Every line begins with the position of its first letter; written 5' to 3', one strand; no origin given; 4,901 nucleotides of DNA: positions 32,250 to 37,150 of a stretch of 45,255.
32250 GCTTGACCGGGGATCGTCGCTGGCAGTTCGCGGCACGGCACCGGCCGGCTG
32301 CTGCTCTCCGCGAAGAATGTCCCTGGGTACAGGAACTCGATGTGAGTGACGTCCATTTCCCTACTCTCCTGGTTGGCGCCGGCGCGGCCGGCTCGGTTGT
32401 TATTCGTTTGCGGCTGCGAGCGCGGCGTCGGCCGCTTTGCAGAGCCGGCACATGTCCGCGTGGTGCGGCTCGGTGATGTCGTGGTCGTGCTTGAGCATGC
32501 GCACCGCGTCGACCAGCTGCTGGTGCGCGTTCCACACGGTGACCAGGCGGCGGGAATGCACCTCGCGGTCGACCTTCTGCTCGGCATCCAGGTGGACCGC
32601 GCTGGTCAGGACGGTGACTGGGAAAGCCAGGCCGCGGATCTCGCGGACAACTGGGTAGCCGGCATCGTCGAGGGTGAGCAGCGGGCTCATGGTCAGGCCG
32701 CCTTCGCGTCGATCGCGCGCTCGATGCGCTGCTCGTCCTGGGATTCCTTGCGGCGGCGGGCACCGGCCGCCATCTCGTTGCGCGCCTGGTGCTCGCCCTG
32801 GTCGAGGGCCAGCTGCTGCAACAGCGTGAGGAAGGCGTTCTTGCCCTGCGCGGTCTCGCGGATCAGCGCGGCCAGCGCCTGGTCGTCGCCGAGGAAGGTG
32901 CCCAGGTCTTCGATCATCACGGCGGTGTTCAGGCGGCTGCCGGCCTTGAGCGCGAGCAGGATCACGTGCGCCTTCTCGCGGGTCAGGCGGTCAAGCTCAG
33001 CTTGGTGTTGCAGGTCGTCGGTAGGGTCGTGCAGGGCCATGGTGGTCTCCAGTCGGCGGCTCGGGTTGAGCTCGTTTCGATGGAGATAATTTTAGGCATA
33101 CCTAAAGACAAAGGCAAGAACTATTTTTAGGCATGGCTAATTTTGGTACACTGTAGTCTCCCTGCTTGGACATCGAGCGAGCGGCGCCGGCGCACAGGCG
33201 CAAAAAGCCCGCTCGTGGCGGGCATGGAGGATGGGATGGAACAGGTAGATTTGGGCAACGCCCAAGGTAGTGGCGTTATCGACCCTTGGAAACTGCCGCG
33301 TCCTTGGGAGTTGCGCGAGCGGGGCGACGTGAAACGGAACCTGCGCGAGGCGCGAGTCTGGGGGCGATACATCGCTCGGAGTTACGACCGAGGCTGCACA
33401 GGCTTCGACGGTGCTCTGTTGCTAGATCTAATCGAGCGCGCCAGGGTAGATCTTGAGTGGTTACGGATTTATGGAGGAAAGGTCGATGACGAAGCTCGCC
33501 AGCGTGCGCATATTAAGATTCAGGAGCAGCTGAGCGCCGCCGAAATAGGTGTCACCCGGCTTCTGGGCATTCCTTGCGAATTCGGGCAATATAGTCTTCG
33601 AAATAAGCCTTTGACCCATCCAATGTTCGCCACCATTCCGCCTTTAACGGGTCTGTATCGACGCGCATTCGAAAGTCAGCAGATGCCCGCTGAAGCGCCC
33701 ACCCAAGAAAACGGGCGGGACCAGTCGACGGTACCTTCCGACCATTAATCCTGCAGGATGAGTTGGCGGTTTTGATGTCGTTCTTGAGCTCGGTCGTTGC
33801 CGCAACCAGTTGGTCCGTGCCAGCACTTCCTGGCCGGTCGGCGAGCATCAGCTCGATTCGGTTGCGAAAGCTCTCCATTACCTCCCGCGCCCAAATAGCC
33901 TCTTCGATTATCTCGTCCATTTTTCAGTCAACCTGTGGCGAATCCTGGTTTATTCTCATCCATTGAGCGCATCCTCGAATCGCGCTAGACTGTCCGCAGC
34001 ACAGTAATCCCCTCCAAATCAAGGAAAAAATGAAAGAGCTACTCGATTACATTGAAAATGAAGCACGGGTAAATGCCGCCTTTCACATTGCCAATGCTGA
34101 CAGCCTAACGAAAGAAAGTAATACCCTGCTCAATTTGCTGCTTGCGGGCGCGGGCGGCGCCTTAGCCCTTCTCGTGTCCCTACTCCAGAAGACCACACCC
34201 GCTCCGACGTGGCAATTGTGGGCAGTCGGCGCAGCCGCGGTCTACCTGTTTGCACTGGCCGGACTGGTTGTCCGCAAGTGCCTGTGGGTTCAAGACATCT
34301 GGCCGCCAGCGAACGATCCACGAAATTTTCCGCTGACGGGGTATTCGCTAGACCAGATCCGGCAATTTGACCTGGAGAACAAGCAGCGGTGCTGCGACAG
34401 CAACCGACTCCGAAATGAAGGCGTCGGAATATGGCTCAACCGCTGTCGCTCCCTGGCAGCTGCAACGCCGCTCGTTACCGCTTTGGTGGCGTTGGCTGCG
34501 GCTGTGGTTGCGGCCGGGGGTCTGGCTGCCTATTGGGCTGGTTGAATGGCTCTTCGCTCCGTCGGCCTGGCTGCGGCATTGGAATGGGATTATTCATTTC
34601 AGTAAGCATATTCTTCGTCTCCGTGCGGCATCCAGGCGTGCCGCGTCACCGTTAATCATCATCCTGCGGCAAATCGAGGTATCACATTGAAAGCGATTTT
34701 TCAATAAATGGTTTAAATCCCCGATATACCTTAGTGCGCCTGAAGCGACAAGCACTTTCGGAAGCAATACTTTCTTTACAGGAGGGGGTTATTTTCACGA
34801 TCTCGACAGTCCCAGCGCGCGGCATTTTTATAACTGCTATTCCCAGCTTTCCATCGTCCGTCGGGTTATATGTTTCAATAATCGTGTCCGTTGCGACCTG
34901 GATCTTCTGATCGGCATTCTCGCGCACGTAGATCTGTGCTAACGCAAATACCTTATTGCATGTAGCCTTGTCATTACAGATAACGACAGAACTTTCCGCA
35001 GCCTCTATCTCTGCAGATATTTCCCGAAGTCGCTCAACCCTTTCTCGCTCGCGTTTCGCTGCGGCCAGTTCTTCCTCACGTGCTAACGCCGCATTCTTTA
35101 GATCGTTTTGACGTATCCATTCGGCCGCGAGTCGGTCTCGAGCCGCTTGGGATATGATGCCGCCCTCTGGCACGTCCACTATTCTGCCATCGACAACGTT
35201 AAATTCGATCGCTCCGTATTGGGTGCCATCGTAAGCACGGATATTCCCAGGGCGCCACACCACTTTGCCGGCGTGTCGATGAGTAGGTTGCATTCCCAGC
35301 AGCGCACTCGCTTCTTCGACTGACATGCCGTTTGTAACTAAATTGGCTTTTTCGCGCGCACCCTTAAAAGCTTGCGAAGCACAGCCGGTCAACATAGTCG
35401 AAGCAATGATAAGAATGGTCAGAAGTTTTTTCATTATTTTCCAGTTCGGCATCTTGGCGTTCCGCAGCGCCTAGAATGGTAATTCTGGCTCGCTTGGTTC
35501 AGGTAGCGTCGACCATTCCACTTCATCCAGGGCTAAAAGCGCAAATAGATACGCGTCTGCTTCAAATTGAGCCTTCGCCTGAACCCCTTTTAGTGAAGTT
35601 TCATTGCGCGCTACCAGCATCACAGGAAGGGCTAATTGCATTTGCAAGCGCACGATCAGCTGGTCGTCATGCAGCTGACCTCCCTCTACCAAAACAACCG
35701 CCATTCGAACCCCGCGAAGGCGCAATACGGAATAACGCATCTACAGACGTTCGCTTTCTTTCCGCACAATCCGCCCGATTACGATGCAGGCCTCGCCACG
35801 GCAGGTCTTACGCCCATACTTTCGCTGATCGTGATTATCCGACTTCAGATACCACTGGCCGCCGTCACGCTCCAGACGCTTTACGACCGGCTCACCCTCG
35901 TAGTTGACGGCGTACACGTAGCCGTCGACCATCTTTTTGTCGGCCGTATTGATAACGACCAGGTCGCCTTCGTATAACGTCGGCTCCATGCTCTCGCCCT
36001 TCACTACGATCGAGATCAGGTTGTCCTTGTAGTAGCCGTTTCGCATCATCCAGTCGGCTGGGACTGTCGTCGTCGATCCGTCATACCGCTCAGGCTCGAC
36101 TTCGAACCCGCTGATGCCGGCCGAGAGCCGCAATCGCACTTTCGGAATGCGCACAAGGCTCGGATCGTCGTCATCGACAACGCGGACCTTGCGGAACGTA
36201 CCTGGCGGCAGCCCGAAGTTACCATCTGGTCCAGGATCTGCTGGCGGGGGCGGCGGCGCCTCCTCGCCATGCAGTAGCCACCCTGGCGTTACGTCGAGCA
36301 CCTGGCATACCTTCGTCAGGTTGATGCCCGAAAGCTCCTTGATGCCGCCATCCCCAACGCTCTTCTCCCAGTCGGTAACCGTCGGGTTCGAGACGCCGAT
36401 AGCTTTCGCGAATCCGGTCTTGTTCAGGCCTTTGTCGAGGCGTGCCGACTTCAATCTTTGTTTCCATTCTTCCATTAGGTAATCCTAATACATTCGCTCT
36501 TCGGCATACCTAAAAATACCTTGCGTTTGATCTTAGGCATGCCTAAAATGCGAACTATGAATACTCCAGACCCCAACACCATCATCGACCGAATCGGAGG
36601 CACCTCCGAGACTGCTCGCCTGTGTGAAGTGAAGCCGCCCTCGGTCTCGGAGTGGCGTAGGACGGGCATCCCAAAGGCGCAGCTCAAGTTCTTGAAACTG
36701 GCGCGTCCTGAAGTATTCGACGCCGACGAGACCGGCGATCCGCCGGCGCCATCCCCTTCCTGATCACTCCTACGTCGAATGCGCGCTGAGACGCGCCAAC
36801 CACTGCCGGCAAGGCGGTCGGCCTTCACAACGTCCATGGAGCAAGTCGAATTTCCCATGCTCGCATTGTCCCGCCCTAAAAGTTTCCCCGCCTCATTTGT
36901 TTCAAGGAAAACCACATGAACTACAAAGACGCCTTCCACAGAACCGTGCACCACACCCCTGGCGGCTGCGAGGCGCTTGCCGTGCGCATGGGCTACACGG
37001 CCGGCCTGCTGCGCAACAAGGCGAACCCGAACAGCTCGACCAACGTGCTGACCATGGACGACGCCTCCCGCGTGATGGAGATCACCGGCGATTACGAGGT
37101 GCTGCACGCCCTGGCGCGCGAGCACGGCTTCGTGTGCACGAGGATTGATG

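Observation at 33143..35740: Lysogeny-linked accessory island in the rexAB-equivalent position, between the leftward operators and cI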

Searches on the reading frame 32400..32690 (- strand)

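Call 4: search_protein_families(library=pfam, proteins=[window:32400-32690:-], max_evalue=0.1)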
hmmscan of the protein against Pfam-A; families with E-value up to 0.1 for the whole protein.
window:32400-32690:- (96 aa): 1 family
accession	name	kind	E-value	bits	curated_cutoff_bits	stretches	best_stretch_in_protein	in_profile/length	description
PF25177.1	Talin_VBS2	-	0.038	14.8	24.2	1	7-88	23-102/116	Talin VBS2 domain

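Call 5: search_protein_families(library=phrogs, proteins=[window:32400-32690:-], max_evalue=0.1)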
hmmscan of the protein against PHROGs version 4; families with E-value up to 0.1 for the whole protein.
window:32400-32690:- (96 aa): 0 families

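Call 6: search_protein_families(library=padloc, proteins=[window:32400-32690:-], max_evalue=0.1)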
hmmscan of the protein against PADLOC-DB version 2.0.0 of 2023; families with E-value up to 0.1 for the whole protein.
window:32400-32690:- (96 aa): 0 families

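Call 7: search_protein_families(library=ncbifam, proteins=[window:32400-32690:-], max_evalue=0.1)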
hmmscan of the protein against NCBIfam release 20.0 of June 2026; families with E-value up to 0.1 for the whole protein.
window:32400-32690:- (96 aa): 0 families

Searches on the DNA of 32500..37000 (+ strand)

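Call 3: search_dna_similar(query=window:32500-37000:+, collection=phages, mode=near, max_rows=30)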
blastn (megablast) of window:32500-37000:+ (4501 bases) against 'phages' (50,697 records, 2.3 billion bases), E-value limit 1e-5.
No match.

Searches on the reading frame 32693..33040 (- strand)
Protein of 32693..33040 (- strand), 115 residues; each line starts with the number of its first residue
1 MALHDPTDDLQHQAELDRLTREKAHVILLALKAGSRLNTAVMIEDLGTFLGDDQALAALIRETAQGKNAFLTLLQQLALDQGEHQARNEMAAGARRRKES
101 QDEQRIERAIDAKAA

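Call 4: search_protein_families(library=pfam, proteins=[window:32693-33040:-], max_evalue=0.1)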
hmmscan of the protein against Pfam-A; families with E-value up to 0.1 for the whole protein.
window:32693-33040:- (115 aa): 0 families

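Call 5: search_protein_families(library=phrogs, proteins=[window:32693-33040:-], max_evalue=0.1)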
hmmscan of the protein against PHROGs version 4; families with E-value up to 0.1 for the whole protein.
window:32693-33040:- (115 aa): 1 family
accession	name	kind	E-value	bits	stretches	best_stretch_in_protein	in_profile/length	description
phrog_1288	-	unknown function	0.01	16.8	1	29-102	72-134/144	-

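Call 6: search_protein_families(library=padloc, proteins=[window:32693-33040:-], max_evalue=0.1)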
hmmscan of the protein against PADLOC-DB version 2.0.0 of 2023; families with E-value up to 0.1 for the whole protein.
window:32693-33040:- (115 aa): 0 families

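Call 7: search_protein_families(library=ncbifam, proteins=[window:32693-33040:-], max_evalue=0.1)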
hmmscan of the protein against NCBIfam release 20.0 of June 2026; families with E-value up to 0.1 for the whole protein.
window:32693-33040:- (115 aa): 0 families

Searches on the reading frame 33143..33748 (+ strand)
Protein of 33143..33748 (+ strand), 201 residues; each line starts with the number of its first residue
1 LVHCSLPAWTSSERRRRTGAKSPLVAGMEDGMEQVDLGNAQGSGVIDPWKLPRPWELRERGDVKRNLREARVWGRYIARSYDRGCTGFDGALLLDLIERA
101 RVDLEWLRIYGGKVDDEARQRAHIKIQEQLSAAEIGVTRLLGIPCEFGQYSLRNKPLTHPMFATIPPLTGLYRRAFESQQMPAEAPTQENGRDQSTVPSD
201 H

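Call 4: search_protein_families(library=pfam, proteins=[window:33143-33748:+], max_evalue=0.1)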
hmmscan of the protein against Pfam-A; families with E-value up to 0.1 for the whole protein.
window:33143-33748:+ (201 aa): 0 families

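Call 5: search_protein_families(library=phrogs, proteins=[window:33143-33748:+], max_evalue=0.1)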
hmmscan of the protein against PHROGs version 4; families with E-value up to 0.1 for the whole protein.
window:33143-33748:+ (201 aa): 0 families

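Call 6: search_protein_families(library=padloc, proteins=[window:33143-33748:+], max_evalue=0.1)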
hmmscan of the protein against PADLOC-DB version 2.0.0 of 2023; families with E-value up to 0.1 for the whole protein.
window:33143-33748:+ (201 aa): 0 families

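Call 7: search_protein_families(library=ncbifam, proteins=[window:33143-33748:+], max_evalue=0.1)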
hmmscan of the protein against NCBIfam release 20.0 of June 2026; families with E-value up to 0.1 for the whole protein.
window:33143-33748:+ (201 aa): 1 family
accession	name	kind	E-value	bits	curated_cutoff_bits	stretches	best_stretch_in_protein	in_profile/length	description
NF041617.1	T2SS_L_SYNERG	exception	0.052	12.4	150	1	103-155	163-217/387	type II secretion system protein GspL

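Call 50: find_related_loci(query=window:33236-33748:+, collection=viral_contigs, flank=6000)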
Query window:33236-33748:+ (170 aa) in viral_contigs; peptide patterns used: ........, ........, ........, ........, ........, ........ (x = any residue, [..] = any of these).
2 stretches matched a pattern, but none encodes a relative of the query by tblastn (E <= 1e-3).

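Call 62: search_dna_similar(query=window:33236-33748:+, collection=phages, mode=protein, max_evalue=0.001, max_rows=15)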
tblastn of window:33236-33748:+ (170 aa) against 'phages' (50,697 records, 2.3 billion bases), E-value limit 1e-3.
No match.

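Call 95: search_solved_structures(query=A7, max_evalue=1)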
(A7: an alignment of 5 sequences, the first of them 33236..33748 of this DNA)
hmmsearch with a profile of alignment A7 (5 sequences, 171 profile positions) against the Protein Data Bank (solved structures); distinct sequences matched with E-value up to 1: 2.
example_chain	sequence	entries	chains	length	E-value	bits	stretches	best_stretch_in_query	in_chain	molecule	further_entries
9vj3_B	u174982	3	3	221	0.29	13.8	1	23-51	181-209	Inositol phosphorylceramide synthase regulatory subunit KEI1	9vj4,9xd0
9ivc_B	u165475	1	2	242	0.33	13.6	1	23-51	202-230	Inositol phosphorylceramide synthase regulatory subunit KEI1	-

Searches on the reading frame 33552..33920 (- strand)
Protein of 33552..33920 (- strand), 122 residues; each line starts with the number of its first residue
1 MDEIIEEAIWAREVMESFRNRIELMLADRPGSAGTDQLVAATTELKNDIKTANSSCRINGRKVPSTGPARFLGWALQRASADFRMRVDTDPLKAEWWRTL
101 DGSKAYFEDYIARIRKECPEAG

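Call 4: search_protein_families(library=pfam, proteins=[window:33552-33920:-], max_evalue=0.1)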
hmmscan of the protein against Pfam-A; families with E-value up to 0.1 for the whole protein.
window:33552-33920:- (122 aa): 0 families

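Call 5: search_protein_families(library=phrogs, proteins=[window:33552-33920:-], max_evalue=0.1)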
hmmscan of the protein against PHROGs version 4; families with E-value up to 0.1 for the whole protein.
window:33552-33920:- (122 aa): 1 family
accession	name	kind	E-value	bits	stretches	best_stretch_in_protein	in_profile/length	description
phrog_35260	-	unknown function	2.9e-07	31.7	1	31-100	36-106/128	-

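Call 6: search_protein_families(library=padloc, proteins=[window:33552-33920:-], max_evalue=0.1)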
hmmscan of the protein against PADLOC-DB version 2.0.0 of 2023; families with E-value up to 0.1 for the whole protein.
window:33552-33920:- (122 aa): 0 families

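Call 7: search_protein_families(library=ncbifam, proteins=[window:33552-33920:-], max_evalue=0.1)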
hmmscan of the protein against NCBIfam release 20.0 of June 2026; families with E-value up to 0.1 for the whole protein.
window:33552-33920:- (122 aa): 0 families

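Call 33: search_protein_representatives(protein=window:33552-33920:-)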
Query: 122 residues. Proteins with E-value up to 0.001 (for the whole library): 13; up to 1e-10: 2; up to 1e-30: 1. The best 13 are listed.
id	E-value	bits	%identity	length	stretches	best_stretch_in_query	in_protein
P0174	3.1e-34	134.0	57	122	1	4-121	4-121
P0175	1.7e-14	70.4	44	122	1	1-121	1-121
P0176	1.2e-08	51.5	41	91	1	7-91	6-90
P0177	5.5e-08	49.3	33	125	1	1-120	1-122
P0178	5.6e-07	46.1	31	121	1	1-120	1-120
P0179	2.6e-06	43.9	38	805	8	32-63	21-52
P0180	2.6e-05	40.7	32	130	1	7-119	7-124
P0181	6.4e-05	39.5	30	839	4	40-82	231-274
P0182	8.2e-05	39.1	39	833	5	62-101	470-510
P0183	1.5e-04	38.3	33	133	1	7-119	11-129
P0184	1.5e-04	38.3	33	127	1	13-106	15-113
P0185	4.7e-04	36.7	37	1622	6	51-94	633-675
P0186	5.5e-04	36.4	44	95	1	6-59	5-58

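Call 74: find_encoding_contigs(protein=P0174, flank=6000, max_places=3)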
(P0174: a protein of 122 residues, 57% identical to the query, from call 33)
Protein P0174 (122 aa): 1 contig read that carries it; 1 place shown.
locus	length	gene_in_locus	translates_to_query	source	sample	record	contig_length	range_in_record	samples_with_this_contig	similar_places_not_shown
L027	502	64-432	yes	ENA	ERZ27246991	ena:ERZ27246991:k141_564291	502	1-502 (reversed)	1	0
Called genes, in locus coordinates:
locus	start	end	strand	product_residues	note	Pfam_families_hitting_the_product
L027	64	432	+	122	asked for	-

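Call 91: find_related_loci(query=A6, collection=metagenome_contigs, flank=4000)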
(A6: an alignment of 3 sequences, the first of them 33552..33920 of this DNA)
Query A6 (122 aa) in metagenome_contigs; peptide patterns used: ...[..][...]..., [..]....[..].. (x = any residue, [..] = any of these).
302 stretches matched a pattern; 4 encode a relative of the query (tblastn E <= 1e-3); 4 distinct loci.
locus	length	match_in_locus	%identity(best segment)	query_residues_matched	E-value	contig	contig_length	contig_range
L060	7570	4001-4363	70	1-121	2e-54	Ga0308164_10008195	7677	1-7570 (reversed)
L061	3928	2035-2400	67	1-122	1e-53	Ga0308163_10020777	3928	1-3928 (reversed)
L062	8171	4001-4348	49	5-120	8e-36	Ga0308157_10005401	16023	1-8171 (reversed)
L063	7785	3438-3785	49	5-120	9e-35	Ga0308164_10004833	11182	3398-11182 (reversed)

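Call 96: search_solved_structures(query=A5, max_evalue=1)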
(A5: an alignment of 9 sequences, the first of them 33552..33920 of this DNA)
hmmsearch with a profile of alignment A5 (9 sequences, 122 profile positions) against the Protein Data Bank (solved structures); distinct sequences matched with E-value up to 1: 8.
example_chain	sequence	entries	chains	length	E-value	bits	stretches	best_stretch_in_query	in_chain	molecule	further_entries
5m4y_A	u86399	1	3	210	0.31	14.2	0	38-67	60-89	Protein SSO2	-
6vy1_A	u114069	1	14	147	0.32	14.2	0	5-56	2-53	Prefoldin subunit alpha 2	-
7saf_A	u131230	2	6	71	0.39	13.9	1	14-61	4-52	General control transcription factor GCN4/M protein chimera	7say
2zbi_A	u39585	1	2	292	0.53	13.5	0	9-68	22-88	Flagellin homolog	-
3k8w_A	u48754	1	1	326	0.63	13.3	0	9-68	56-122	Flagellin homolog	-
7q83_B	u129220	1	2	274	0.64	13.2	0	38-67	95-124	Protein SSO2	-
3k8v_A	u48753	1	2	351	0.64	13.2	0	9-68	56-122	Flagellin homolog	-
5lg4_A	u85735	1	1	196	0.65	13.2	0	38-67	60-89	Protein SSO2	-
